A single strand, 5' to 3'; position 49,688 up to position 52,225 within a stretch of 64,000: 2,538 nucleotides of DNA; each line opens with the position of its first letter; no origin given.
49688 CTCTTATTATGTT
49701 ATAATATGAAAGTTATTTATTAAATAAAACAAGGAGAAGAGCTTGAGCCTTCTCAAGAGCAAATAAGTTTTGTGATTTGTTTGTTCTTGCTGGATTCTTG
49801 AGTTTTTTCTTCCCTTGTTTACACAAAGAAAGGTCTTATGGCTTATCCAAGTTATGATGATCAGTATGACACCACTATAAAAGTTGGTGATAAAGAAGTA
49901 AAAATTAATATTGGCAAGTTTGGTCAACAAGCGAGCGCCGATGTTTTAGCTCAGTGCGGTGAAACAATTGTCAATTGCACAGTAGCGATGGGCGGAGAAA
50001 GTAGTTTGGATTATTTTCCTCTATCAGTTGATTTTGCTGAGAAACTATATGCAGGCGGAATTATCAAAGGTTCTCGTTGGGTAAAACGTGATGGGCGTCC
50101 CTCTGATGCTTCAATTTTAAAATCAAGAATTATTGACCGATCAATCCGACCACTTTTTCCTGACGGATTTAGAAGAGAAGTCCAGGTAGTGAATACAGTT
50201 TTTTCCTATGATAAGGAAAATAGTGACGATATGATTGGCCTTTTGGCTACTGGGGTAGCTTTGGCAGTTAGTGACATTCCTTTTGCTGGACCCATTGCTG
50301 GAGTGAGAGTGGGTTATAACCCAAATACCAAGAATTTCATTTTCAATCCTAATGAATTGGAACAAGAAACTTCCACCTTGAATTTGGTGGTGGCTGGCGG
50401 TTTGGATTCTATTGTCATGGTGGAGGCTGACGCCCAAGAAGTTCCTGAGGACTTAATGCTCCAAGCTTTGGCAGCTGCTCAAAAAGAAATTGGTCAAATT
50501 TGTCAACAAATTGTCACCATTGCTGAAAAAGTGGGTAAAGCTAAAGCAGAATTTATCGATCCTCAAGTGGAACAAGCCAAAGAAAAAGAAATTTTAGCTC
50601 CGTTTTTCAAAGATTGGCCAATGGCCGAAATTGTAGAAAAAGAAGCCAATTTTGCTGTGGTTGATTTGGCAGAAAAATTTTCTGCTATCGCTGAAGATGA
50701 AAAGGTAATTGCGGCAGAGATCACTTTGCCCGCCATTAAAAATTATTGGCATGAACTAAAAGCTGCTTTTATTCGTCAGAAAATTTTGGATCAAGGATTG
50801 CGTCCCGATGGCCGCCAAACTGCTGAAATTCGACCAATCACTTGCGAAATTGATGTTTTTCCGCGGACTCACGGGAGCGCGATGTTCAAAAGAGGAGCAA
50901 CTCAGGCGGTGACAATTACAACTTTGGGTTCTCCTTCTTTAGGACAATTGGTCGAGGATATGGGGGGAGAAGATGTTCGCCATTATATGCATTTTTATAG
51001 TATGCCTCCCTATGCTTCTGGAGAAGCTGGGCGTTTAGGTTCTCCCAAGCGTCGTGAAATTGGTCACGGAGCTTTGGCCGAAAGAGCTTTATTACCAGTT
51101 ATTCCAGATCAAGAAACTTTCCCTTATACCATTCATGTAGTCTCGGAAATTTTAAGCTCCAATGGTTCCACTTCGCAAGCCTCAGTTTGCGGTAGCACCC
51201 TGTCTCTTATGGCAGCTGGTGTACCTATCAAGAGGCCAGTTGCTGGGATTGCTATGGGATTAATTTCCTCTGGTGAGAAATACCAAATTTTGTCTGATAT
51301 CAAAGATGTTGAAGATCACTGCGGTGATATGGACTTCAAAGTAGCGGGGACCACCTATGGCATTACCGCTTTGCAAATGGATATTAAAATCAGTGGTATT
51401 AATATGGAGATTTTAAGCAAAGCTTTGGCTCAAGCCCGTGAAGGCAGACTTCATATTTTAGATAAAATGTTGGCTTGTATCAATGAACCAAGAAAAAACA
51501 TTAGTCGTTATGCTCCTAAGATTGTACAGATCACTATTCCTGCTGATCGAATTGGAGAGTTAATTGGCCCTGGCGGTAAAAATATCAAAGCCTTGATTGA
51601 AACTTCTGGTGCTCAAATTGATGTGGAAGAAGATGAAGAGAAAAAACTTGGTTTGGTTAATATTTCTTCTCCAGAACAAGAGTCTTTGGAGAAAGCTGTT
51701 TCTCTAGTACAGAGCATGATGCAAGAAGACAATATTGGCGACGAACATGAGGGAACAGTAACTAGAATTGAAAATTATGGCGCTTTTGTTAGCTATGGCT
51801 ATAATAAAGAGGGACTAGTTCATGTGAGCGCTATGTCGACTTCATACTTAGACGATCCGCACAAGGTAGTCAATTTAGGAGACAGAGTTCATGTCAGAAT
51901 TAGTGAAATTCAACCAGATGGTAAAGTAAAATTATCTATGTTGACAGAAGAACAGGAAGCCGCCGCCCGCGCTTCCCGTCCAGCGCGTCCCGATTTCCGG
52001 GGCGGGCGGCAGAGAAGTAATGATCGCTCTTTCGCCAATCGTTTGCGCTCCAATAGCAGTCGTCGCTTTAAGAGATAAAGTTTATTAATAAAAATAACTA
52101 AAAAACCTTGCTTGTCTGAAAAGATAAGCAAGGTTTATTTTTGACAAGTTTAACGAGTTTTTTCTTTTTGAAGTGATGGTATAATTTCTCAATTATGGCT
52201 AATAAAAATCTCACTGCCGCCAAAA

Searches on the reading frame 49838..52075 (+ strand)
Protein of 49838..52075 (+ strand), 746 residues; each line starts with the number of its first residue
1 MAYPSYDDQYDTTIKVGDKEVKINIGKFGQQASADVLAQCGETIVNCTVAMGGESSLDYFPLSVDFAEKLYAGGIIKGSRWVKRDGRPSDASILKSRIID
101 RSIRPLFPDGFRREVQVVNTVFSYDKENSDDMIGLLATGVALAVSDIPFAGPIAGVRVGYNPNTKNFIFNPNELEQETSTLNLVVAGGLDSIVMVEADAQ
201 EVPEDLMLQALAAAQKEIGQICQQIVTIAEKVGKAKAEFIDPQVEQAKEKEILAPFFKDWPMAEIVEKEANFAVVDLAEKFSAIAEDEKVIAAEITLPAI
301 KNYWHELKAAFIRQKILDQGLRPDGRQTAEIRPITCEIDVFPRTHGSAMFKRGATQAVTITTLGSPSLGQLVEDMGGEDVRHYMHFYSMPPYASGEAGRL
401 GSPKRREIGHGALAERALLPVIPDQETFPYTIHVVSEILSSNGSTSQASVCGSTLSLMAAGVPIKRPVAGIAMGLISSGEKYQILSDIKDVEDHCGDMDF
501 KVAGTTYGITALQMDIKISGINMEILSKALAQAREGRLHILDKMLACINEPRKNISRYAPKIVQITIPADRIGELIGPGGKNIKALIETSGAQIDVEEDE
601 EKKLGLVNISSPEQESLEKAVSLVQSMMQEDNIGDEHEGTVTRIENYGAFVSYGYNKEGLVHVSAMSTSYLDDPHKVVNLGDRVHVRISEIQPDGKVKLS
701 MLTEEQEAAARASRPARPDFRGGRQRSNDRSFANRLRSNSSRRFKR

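Call 11: find_homologous_proteins(query=window:49838-52075:+, max_evalue=1e-50)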
Query window:49838-52075:+ (746 aa): 8000 proteins with E <= 1e-50 among 8000 candidates; the best 120 are listed.
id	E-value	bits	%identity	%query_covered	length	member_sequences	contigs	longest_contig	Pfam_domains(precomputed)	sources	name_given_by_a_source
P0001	0.0e+0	1663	100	100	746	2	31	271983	PF00013.36,PF03725.21,PF00575.30,PF01138.28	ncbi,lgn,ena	-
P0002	0.0e+0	1279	77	100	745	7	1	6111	PF00013.36,PF03725.21,PF00575.30,PF03726.20,PF01138.28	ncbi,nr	ncbi:MAG: polyribonucleotide nucleotidyltransferase [Candidatus Moranbacteria bacterium]|nr:polyribo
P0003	0.0e+0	1278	76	100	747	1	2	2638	PF00013.36,PF03725.21,PF00575.30,PF03726.20,PF01138.28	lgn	-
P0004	0.0e+0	1277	75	100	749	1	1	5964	PF00013.36,PF03725.21,PF00575.30,PF03726.20,PF01138.28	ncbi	-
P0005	0.0e+0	1273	78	97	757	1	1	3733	PF00013.36,PF03725.21,PF00575.30,PF03726.20,PF01138.28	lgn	-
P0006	0.0e+0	1247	75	99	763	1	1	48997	PF00013.36,PF03725.21,PF00575.30,PF01138.28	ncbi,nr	ncbi:MAG: polyribonucleotide nucleotidyltransferase [bacterium]|nr:polyribonucleotide nucleotidyltra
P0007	0.0e+0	1243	74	99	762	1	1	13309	PF00013.36,PF03725.21,PF00575.30,PF03726.20,PF01138.28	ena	-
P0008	0.0e+0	1226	74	99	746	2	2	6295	PF00013.36,PF03725.21,PF00575.30,PF03726.20,PF01138.28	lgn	-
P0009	0.0e+0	1219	74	98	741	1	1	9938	PF00013.36,PF03725.21,PF22675.3,PF00575.30,PF03726.20,PF01138.28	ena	-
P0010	0.0e+0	1217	74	96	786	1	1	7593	PF00013.36,PF03725.21,PF00575.30,PF03726.20,PF01138.28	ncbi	-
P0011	0.0e+0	1193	73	97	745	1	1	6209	PF00013.36,PF03725.21,PF00575.30,PF03726.20,PF01138.28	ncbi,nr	ncbi:polyribonucleotide nucleotidyltransferase [bacterium]|nr:polyribonucleotide nucleotidyltransfer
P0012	0.0e+0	1190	72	97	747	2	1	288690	PF00013.36,PF03725.21,PF22675.3,PF00575.30,PF03726.20,PF01138.28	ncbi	-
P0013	0.0e+0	1186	72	97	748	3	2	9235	PF00013.36,PF03725.21,PF22675.3,PF00575.30,PF03726.20,PF01138.28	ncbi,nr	ncbi:polyribonucleotide nucleotidyltransferase [bacterium]|nr:polyribonucleotide nucleotidyltransfer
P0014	0.0e+0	1182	73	97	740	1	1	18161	PF00013.36,PF03725.21,PF22675.3,PF00575.30,PF03726.20,PF01138.28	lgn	-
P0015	0.0e+0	1181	73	98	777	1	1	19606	PF00013.36,PF03725.21,PF00575.30,PF03726.20,PF01138.28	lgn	-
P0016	0.0e+0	1180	71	99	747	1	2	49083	PF00013.36,PF03725.21,PF00575.30,PF03726.20,PF01138.28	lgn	-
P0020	0.0e+0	1165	70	100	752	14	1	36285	PF00013.36,PF03725.21,PF00575.30,PF01138.28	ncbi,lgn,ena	-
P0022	0.0e+0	1154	70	97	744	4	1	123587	PF00013.36,PF03725.21,PF22675.3,PF00575.30,PF03726.20,PF01138.28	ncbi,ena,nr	ncbi:polyribonucleotide nucleotidyltransferase [bacterium]|nr:polyribonucleotide nucleotidyltransfer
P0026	9.6e-297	1004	63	98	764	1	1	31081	PF00013.36,PF03725.21,PF00575.30,PF03726.20,PF01138.28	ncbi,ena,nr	ncbi:polyribonucleotide nucleotidyltransferase [Microgenomates group bacterium]|nr:polyribonucleotid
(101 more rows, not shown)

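Call 13: find_encoding_contigs(protein=P0006, flank=10000, max_places=3)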
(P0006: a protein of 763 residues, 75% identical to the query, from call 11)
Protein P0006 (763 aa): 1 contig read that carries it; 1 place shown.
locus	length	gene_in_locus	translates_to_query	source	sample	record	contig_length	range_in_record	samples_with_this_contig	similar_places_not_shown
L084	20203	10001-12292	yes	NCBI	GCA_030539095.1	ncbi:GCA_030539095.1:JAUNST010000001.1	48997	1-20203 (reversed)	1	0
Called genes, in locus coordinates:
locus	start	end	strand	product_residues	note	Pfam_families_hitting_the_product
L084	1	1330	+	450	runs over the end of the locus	PF00899:ThiF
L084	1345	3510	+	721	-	PF16927:HisKA_7TM, PF00512:HisKA, PF02518:HATPase_c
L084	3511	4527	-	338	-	PF00152:tRNA-synt_2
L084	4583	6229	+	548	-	PF00343:Phosphorylase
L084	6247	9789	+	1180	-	PF01966:HD (weak)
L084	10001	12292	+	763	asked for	PF01138:RNase_PH, PF03725:RNase_PH_C, PF01138:RNase_PH, PF00013:KH_1, PF00575:S1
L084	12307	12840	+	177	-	PF00156:Pribosyltran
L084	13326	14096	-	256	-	-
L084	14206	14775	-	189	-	PF03729:DUF308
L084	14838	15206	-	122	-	-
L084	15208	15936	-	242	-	PF00188:CAP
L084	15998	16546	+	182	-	PF01966:HD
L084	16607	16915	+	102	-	PF00829:Ribosomal_L21p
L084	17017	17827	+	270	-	PF13847:Methyltransf_31 (faint), PF01170:UPF0020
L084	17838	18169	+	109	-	-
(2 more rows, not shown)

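Call 14: find_encoding_contigs(protein=P0012, flank=10000, max_places=3)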
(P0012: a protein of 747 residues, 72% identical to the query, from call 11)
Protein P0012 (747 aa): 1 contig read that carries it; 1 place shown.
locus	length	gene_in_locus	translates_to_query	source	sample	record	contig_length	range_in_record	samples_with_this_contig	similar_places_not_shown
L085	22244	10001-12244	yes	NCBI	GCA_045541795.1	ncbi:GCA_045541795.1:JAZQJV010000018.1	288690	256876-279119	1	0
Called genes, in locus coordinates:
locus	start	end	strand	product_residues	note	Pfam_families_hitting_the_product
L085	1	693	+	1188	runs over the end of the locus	-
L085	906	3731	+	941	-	-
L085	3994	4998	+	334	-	PF01933:CofD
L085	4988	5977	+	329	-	PF25084:LbH_EIF2B (weak)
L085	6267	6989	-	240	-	PF01832:Glucosaminidase (weak)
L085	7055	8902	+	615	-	PF01411:tRNA-synt_2c, PF07973:tRNA_SAD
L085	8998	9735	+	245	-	-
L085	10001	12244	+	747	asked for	PF01138:RNase_PH, PF03725:RNase_PH_C, PF03726:PNPase (weak), PF01138:RNase_PH, PF00013:KH_1, PF22675:KH-I_KHDC4-BBP (faint), PF00575:S1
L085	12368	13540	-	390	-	PF07690:MFS_1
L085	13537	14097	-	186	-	-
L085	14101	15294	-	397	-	PF12704:MacB_PCD, PF02687:FtsX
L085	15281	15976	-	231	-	PF00005:ABC_tran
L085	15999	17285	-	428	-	PF25917:BSH_RND (faint), PF25984:BSH_YknX, PF25967:RND-MFP_C (weak), PF25975:CzcB_C (weak), PF25989:YknX_C (weak)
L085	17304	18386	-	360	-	PF00512:HisKA, PF02518:HATPase_c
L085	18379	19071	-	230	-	PF00072:Response_reg, PF00486:Trans_reg_C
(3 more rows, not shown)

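Call 15: find_encoding_contigs(protein=P0016, flank=10000, max_places=3)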
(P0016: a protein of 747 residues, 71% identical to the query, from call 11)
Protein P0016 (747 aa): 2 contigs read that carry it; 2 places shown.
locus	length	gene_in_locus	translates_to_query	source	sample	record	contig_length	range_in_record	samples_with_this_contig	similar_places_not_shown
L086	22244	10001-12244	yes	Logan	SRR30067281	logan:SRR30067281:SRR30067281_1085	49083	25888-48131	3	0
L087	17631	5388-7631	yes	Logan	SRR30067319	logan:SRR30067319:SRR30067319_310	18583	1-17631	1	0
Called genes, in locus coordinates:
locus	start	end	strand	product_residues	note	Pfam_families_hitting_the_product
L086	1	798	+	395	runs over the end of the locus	PF00266:Aminotran_5, PF00282:Pyridoxal_deC (weak)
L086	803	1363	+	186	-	PF01592:NifU_N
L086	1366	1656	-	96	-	-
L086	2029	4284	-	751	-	PF00082:Peptidase_S8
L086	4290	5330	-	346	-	PF07728:AAA_5 (faint), PF00004:AAA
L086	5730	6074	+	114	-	-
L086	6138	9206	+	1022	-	PF00580:UvrD-helicase, PF01443:Viral_helicase1 (faint), PF13086:AAA_11 (faint), PF13245:AAA_19, PF21445:ADDB_N (weak), PF13361:UvrD_C, PF13538:UvrD_C_2 (faint), PF12705:PDDEXK_1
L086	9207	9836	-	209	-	PF25084:LbH_EIF2B (faint), PF25087:GMPPB_C (faint), PF00132:Hexapep, PF14602:Hexapep_2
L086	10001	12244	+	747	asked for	PF01138:RNase_PH, PF03725:RNase_PH_C, PF03726:PNPase (faint), PF01138:RNase_PH, PF00013:KH_1, PF00575:S1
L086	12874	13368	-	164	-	-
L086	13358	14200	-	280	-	PF01026:TatD_DNase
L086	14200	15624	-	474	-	PF00133:tRNA-synt_1, PF09334:tRNA-synt_1g, PF00133:tRNA-synt_1, PF01406:tRNA-synt_1e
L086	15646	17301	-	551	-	PF00343:Phosphorylase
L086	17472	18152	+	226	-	PF08534:Redoxin, PF00578:AhpC-TSA, PF10417:1-cysPrx_C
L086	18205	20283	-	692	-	-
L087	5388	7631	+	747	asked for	PF01138:RNase_PH, PF03725:RNase_PH_C, PF03726:PNPase (faint), PF01138:RNase_PH, PF00013:KH_1, PF00575:S1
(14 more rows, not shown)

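Call 21: find_encoding_contigs(protein=P0020, flank=10000, max_places=2)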
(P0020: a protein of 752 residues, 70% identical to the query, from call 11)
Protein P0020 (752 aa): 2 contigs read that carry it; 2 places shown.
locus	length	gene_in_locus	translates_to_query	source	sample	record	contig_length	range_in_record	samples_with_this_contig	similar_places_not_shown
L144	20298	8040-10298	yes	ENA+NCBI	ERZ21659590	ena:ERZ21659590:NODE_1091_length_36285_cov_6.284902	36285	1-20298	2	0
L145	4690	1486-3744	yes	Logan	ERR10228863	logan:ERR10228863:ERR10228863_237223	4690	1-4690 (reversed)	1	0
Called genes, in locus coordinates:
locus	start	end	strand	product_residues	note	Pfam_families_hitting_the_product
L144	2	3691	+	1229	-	?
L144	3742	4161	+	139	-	-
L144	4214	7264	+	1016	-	PF00580:UvrD-helicase, PF01443:Viral_helicase1 (faint), PF13245:AAA_19, PF13361:UvrD_C, PF13538:UvrD_C_2 (faint), PF12705:PDDEXK_1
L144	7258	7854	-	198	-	PF25084:LbH_EIF2B (faint), PF00132:Hexapep, PF14602:Hexapep_2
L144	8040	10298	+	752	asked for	PF01138:RNase_PH, PF03725:RNase_PH_C, PF01138:RNase_PH, PF00013:KH_1, PF00575:S1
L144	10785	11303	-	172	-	PF18895:T4SS_pilin (weak)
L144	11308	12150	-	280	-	PF01026:TatD_DNase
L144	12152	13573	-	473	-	PF00133:tRNA-synt_1, PF09334:tRNA-synt_1g, PF00133:tRNA-synt_1, PF01406:tRNA-synt_1e (weak)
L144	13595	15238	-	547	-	PF00343:Phosphorylase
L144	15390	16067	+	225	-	PF00578:AhpC-TSA, PF08534:Redoxin, PF10417:1-cysPrx_C (weak)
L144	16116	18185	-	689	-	-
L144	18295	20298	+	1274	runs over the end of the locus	PF00583:Acetyltransf_1 (faint)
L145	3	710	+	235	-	?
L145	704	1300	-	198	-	PF25084:LbH_EIF2B (faint), PF00132:Hexapep, PF14602:Hexapep_2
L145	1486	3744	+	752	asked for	PF01138:RNase_PH, PF03725:RNase_PH_C, PF01138:RNase_PH, PF00013:KH_1, PF00575:S1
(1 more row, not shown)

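Call 22: find_encoding_contigs(protein=P0022, flank=10000, max_places=2)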
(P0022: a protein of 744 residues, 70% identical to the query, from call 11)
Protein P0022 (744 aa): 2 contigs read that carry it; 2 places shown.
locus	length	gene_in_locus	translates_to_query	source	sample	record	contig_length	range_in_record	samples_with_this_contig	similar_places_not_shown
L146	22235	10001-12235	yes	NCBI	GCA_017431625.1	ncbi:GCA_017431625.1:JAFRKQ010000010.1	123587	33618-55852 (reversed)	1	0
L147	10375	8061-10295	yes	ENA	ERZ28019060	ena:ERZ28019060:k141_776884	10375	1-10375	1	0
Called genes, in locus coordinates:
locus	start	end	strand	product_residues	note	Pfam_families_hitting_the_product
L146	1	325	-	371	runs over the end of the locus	PF00483:NTP_transferase, PF01128:IspD (faint), PF12804:NTP_transf_3, PF22640:ManC_GMP_beta-helix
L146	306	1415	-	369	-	PF00534:Glycos_transf_1, PF13692:Glyco_trans_1_4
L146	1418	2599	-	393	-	PF13439:Glyco_transf_4, PF00534:Glycos_transf_1, PF13692:Glyco_trans_1_4, PF20706:GT4-conflict (weak)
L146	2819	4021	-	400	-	PF11258:DUF3048, PF17479:DUF3048_C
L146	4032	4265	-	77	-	-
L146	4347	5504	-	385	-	PF02163:Peptidase_M50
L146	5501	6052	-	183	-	PF01765:RRF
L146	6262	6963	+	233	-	PF21694:DNA_pol3_delta_C (faint)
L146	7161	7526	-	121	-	-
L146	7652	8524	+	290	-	PF02899:Phage_int_SAM_1, PF13495:Phage_int_SAM_4 (weak), PF00589:Phage_integrase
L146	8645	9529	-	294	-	PF04015:DUF362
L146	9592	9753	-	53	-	-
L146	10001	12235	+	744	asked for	PF01138:RNase_PH, PF03725:RNase_PH_C, PF03726:PNPase (weak), PF01138:RNase_PH, PF00013:KH_1, PF22675:KH-I_KHDC4-BBP (weak), PF00575:S1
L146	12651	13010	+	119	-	PF18050:Cyclophil_like2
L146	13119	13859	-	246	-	-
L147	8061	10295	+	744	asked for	PF01138:RNase_PH, PF03725:RNase_PH_C, PF03726:PNPase (weak), PF01138:RNase_PH, PF00013:KH_1, PF22675:KH-I_KHDC4-BBP (weak), PF00575:S1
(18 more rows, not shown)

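Call 23: find_encoding_contigs(protein=P0007, flank=10000, max_places=2)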
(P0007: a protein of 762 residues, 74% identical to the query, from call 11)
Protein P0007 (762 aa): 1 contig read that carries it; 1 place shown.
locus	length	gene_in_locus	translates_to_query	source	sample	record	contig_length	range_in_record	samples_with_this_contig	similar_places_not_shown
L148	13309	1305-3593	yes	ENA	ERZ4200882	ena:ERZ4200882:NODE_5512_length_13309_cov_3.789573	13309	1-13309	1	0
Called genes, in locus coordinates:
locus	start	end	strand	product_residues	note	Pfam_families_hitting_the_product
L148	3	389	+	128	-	?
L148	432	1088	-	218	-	PF03819:MazG (faint)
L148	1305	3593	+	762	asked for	PF01138:RNase_PH, PF03725:RNase_PH_C, PF03726:PNPase, PF01138:RNase_PH, PF00013:KH_1, PF00575:S1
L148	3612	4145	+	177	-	PF00156:Pribosyltran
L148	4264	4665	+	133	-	-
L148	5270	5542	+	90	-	-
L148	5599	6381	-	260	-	-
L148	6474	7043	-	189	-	PF03729:DUF308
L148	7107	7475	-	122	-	-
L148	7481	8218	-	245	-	PF00188:CAP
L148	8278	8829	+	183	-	PF01966:HD (weak)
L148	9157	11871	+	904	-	-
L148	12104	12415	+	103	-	PF00829:Ribosomal_L21p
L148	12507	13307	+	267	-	?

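Call 24: find_encoding_contigs(protein=P0015, flank=10000, max_places=2)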
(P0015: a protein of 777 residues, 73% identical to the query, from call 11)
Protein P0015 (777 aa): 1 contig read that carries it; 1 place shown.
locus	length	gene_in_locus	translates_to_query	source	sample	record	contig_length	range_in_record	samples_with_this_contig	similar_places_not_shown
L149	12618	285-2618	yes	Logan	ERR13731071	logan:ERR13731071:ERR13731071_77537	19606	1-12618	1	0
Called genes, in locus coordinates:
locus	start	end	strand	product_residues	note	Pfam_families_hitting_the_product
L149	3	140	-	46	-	?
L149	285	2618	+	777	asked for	PF01138:RNase_PH, PF03725:RNase_PH_C, PF03726:PNPase (weak), PF01138:RNase_PH, PF00013:KH_1, PF00575:S1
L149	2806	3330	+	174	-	PF18931:DUF5680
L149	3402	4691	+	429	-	-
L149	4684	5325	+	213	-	-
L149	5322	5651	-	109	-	PF04892:VanZ-LLP1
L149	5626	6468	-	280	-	PF00932:LTD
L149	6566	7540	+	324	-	PF00768:Peptidase_S11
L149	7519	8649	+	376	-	-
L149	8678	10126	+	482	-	PF00749:tRNA-synt_1c, PF19269:Anticodon_2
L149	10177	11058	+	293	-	PF00483:NTP_transferase, PF12804:NTP_transf_3 (weak)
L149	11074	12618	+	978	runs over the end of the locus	PF07517:SecA_DEAD, PF01043:SecA_PP_bind, PF21090:P-loop_SecA, PF07516:SecA_SW, PF02810:SEC-C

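Call 28: find_encoding_contigs(protein=P0002, flank=10000, max_places=2)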
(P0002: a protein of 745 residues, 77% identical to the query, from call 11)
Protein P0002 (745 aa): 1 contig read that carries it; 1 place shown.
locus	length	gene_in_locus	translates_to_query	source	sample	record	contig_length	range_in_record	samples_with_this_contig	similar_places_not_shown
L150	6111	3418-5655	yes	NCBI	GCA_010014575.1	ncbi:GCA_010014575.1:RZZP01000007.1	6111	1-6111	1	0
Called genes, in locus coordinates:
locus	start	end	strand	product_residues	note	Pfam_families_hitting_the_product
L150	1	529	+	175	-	PF02518:HATPase_c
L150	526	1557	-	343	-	PF00152:tRNA-synt_2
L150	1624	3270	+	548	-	PF00343:Phosphorylase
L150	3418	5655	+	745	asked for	PF01138:RNase_PH, PF03725:RNase_PH_C, PF03726:PNPase (weak), PF01138:RNase_PH, PF00013:KH_1, PF00575:S1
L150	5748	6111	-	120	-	?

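Call 29: find_encoding_contigs(protein=P0004, flank=10000, max_places=2)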
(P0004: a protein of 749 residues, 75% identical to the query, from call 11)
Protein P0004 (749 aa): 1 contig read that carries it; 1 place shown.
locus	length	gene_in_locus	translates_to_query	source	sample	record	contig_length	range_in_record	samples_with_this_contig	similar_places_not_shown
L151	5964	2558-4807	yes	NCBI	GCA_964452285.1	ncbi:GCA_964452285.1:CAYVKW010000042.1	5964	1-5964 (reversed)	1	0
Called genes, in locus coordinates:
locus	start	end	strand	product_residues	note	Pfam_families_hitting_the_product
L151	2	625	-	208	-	?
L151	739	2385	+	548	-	PF00343:Phosphorylase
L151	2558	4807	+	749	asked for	PF01138:RNase_PH, PF03725:RNase_PH_C, PF03726:PNPase (weak), PF01138:RNase_PH, PF00013:KH_1, PF00575:S1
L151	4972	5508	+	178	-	PF00156:Pribosyltran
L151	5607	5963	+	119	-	?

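Call 34: find_encoding_contigs(protein=P0014, flank=10000, max_places=2)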
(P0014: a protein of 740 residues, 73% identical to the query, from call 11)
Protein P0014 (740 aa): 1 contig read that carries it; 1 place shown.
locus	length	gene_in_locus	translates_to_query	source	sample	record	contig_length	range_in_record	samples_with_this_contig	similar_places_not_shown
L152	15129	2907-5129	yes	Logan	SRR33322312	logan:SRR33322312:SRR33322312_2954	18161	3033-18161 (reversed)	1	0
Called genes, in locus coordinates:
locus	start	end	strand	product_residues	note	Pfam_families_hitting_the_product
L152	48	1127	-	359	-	PF00756:Esterase (faint), PF01738:DLH (faint), PF00561:Abhydrolase_1, PF12146:Hydrolase_4, PF12697:Abhydrolase_6 (weak), PF00326:Peptidase_S9 (faint)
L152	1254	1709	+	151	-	-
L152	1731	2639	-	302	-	-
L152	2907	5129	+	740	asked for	PF01138:RNase_PH, PF03725:RNase_PH_C, PF03726:PNPase (weak), PF01138:RNase_PH, PF00013:KH_1, PF22675:KH-I_KHDC4-BBP (faint), PF00575:S1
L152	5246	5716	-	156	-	-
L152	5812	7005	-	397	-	PF12704:MacB_PCD, PF02687:FtsX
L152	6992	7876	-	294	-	PF00005:ABC_tran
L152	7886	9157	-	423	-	PF25919:BSH_CusB (faint), PF25984:BSH_YknX (weak), PF25917:BSH_RND (weak), PF25967:RND-MFP_C (weak), PF25989:YknX_C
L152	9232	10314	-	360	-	PF00512:HisKA, PF02518:HATPase_c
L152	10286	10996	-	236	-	PF00072:Response_reg, PF00486:Trans_reg_C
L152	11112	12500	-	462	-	PF00091:Tubulin, PF12327:FtsZ_C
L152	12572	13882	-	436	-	PF02491:SHS2_FTSA, PF06723:MreB_Mbl (weak), PF14450:FtsA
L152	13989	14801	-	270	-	-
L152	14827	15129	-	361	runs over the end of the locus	PF03816:LytR_cpsA_psr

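Call 53: find_encoding_contigs(protein=P0026, flank=10000, max_places=2)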
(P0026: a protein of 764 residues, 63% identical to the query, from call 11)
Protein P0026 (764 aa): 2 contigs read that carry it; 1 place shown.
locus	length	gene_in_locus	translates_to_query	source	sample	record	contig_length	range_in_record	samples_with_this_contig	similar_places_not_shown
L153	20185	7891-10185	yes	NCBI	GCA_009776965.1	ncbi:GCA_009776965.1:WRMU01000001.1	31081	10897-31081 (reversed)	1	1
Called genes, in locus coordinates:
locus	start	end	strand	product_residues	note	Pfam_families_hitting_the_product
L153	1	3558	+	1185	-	?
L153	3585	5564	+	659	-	PF00580:UvrD-helicase, PF13245:AAA_19, PF13604:AAA_30 (faint), PF01443:Viral_helicase1 (faint), PF13361:UvrD_C, PF13538:UvrD_C_2 (weak)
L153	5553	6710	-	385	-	PF13439:Glyco_transf_4, PF13579:Glyco_trans_4_4 (faint), PF00534:Glycos_transf_1, PF13692:Glyco_trans_1_4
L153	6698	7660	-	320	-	PF01073:3Beta_HSD, PF01370:Epimerase, PF02719:Polysacc_synt_2 (weak), PF04321:RmlD_sub_bind, PF16363:GDP_Man_Dehyd, PF07993:NAD_binding_4 (faint)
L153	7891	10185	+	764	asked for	PF01138:RNase_PH, PF03725:RNase_PH_C, PF03726:PNPase, PF01138:RNase_PH, PF00013:KH_1, PF00575:S1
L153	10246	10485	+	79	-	-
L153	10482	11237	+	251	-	PF00119:ATP-synt_A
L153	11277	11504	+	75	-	PF00137:ATP-synt_C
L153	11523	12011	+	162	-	PF00430:ATP-synt_B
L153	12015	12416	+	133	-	PF00213:OSCP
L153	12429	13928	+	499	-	PF02874:ATP-synt_ab_N, PF00006:ATP-synt_ab, PF00306:ATP-synt_ab_C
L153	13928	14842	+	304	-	PF00231:ATP-synt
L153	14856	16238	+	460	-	PF02874:ATP-synt_ab_N, PF00006:ATP-synt_ab, PF22919:ATP-synt_VA_C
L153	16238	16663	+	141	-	PF02823:ATP-synt_DE_N, PF00401:ATP-synt_DE (weak)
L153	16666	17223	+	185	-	-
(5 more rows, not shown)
